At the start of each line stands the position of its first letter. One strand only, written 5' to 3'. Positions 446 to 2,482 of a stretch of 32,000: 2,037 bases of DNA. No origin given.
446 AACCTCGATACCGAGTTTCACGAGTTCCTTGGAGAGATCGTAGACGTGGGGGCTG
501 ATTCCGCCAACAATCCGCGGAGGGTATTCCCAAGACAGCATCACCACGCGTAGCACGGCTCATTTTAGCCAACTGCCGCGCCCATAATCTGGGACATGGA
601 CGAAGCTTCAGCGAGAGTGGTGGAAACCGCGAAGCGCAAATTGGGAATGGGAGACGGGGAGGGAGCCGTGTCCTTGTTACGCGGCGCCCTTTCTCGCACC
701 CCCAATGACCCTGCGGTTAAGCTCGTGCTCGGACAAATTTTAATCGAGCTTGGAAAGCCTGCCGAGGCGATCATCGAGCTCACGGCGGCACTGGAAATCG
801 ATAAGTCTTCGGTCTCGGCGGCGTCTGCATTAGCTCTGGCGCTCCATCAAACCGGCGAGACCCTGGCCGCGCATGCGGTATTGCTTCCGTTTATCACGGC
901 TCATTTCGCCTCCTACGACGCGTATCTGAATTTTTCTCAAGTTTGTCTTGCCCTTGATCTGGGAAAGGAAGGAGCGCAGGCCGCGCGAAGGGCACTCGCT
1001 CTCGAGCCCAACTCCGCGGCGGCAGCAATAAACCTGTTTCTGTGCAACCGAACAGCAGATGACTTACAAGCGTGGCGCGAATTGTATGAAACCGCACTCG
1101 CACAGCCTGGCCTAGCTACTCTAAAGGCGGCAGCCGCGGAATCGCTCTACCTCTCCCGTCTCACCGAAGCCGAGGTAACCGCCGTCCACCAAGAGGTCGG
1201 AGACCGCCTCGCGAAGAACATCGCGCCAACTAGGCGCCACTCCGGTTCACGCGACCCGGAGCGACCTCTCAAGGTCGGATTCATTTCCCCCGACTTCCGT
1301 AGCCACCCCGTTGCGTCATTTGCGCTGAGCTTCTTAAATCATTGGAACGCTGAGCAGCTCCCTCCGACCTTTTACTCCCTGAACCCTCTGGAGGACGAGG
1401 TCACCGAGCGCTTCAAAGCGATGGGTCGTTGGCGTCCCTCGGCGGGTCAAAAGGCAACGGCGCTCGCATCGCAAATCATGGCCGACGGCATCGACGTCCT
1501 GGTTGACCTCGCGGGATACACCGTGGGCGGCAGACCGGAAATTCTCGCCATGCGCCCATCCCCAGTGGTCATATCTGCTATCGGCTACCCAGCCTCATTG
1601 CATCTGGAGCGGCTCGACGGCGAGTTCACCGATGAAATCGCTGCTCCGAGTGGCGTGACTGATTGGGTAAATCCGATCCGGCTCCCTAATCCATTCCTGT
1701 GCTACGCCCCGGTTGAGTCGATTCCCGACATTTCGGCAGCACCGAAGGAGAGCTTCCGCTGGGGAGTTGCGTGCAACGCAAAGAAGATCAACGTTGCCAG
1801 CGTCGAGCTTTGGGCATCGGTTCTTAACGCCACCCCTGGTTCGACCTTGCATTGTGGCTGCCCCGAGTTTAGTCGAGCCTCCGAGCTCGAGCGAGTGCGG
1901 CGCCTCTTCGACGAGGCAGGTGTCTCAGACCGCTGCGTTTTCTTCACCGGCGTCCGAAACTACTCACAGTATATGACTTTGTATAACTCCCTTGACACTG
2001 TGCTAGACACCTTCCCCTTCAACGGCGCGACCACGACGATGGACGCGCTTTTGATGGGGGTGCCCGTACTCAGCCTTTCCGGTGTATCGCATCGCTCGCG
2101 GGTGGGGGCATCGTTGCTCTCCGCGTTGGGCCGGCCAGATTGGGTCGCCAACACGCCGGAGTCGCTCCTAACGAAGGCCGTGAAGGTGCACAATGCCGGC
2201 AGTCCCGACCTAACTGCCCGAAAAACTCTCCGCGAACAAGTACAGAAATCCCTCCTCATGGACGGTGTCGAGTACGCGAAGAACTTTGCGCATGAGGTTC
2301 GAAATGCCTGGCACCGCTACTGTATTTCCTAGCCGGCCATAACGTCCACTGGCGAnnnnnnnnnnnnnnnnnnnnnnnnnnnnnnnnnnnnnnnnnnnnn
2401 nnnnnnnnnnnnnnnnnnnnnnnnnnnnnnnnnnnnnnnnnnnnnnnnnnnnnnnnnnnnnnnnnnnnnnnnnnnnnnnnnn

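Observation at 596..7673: Array of four tandem, translationally coupled TPR + GT41 (OGT/SPINDLY-like) glycosyltransferase paralogs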

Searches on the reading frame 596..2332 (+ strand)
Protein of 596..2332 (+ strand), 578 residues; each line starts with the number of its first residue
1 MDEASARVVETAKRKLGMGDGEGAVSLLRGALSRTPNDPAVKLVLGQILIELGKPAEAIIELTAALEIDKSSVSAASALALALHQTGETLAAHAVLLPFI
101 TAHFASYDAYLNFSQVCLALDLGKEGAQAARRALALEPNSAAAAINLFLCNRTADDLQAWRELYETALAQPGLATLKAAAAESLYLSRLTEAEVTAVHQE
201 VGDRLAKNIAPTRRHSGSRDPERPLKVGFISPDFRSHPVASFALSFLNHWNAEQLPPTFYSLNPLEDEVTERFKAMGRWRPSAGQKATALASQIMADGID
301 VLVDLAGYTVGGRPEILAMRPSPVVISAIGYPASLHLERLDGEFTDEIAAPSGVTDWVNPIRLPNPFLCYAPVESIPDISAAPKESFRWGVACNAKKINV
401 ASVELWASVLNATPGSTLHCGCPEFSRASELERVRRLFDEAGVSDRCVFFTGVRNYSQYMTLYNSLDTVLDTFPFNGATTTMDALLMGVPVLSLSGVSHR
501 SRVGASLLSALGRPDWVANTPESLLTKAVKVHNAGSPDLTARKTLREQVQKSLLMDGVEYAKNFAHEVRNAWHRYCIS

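Call 3: search_protein_families(library=pfam, proteins=[window:596-2332:+], max_evalue=0.01)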
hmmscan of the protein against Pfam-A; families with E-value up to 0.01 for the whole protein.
window:596-2332:+ (578 aa): 11 families
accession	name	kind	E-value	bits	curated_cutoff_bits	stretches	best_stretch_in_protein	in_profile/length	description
PF13844.12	Glyco_transf_41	-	3.1e-33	115.3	25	2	221-353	77-212/543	Glycosyl transferase family 41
PF14559.12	TPR_19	-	5.6e-09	36.6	25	1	16-79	2-64/68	Tetratricopeptide repeat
PF13428.12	TPR_14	-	2.6e-07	31.1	23.5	0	42-80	4-42/44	Tetratricopeptide repeat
PF13432.12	TPR_16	-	4.5e-06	27.5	32.7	1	12-70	4-62/65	Tetratricopeptide repeat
PF13431.12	TPR_17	-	4.9e-06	26.8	24.4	0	63-93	3-33/34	Tetratricopeptide repeat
PF23914.1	TPR_CcmH_CycH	-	5e-06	26.9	42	1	3-89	14-100/158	Cytochrome c-type biogenesis protein H TPR domain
PF13414.12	TPR_11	-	8.4e-06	25.8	26.8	1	46-87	1-42/42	TPR repeat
PF07719.23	TPR_2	-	5.5e-05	23.4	27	0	45-70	7-32/34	Tetratricopeptide repeat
PF13181.12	TPR_8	-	8.6e-05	22.9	25.7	0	44-70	6-32/34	Tetratricopeptide repeat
PF12895.13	ANAPC3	-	0.0022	18.7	27.2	0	22-62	40-79/82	Anaphase-promoting complex, cyclosome, subunit 3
PF14561.12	TPR_20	-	0.0025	18.5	25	0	57-135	6-86/90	Tetratricopeptide repeat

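Call 9: search_protein_families(library=ncbifam, proteins=[window:596-2332:+], max_evalue=0.001)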
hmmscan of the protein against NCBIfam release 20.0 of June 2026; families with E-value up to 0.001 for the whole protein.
window:596-2332:+ (578 aa): 6 families
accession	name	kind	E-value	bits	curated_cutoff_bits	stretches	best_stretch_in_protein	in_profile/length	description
TIGR02917.1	PEP_TPR_lipo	equivalog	6.3e-09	34.3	312.2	1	15-170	373-528/899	XrtA/PEP-CTERM system TPR-repeat protein PrsT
NF040959.1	MamA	equivalog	4.2e-06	26.4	200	1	12-156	44-188/204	magnetosome protein MamA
NF049992.1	NGTferase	equivalog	5.4e-06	25.3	1000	1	454-554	492-593/614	UDP-glucose:protein N-beta-glucosyltransferase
NF052415.1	T3SS_chap_SctY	equivalog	1.3e-05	25.7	70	1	43-135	10-105/106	type III secretion apparatus assembly chaperone SctY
NF033920.0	C39_PA2778_fam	equivalog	0.00023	20.7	150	0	6-95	157-246/255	PA2778 family cysteine peptidase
TIGR02521.1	type_IV_pilW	equivalog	0.00047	19.8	154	0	41-168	33-162/234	type IV pilus biogenesis/stability protein PilW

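Call 71: search_solved_structures(query=window:596-2332:+, max_evalue=1e-15)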
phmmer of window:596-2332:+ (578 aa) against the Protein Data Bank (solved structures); distinct sequences matched with E-value up to 1e-15: 19.
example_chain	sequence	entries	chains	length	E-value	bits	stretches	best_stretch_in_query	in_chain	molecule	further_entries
7y4i_A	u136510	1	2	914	3.3e-53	184.3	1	127-576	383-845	Probable UDP-N-acetylglucosamine--peptide N-acetylglucosaminyltransferase SPINDLY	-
8dtf_A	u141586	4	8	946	1.5e-52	182.2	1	127-576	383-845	Probable UDP-N-acetylglucosamine--peptide N-acetylglucosaminyltransferase SPINDLY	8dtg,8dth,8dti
7yeh_B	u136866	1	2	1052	3.5e-37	131.4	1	14-359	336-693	UDP-N-acetylglucosamine--peptide N-acetylglucosaminyltransferase 110 kDa subunit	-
7yea_A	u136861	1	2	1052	3.5e-37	131.4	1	14-359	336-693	UDP-N-acetylglucosamine--peptide N-acetylglucosaminyltransferase 110 kDa subunit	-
7ntf_A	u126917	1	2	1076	3.9e-37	131.2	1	14-359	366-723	Isoform 1 of UDP-N-acetylglucosamine--peptide N-acetylglucosaminyltransferase 110 kDa subu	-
5djs_A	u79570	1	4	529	4.7e-36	127.7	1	205-574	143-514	Tetratricopeptide TPR_2 repeat protein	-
5a01_A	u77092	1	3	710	1e-31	113.4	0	18-352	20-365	O-GLYCOSYLTRANSFERASE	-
5nps_A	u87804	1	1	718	2.2e-30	108.9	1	15-359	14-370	UDP-N-acetylglucosamine--peptide N-acetylglucosaminyltransferase 110 kDa subunit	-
5npr_A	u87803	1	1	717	2.2e-30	108.9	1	15-359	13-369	UDP-N-acetylglucosamine--peptide N-acetylglucosaminyltransferase 110 kDa subunit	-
8cm9_A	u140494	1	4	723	2.3e-30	108.9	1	15-359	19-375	UDP-N-acetylglucosamine--peptide N-acetylglucosaminyltransferase 110 kDa subunit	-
3pe3_A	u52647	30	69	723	2.3e-30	108.9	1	15-359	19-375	UDP-N-acetylglucosamine--peptide N-acetylglucosaminyltransferase 110 kDa subunit | UDP-N-ACETYLGLUCOSAMINE--PEPTIDE N-ACETYLGLUCOSAMINYL TRANSFERASE 110 KDA SUB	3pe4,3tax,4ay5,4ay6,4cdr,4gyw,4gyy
6tka_AAA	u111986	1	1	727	2.3e-30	108.9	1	15-359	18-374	UDP-N-acetylglucosamine--peptide N-acetylglucosaminyltransferase 110 kDa subunit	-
5lvv_A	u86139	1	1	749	2.6e-30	108.7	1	15-359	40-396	UDP-N-acetylglucosamine--peptide N-acetylglucosaminyltransferase 110 kDa subunit,UDP-N-ace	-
5lwv_A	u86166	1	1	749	2.7e-30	108.7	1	15-359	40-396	Host cell factor 1,UDP-N-acetylglucosamine--peptide N-acetylglucosaminyltransferase 110 kD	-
6ibo_A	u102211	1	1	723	3.1e-30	108.4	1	15-359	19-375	UDP-N-acetylglucosamine--peptide N-acetylglucosaminyltransferase 110 kDa subunit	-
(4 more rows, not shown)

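Call 74: search_protein_families(library=padloc, proteins=[window:596-2332:+], max_evalue=0.001)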
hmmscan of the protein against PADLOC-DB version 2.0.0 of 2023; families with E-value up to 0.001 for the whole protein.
window:596-2332:+ (578 aa): 0 families
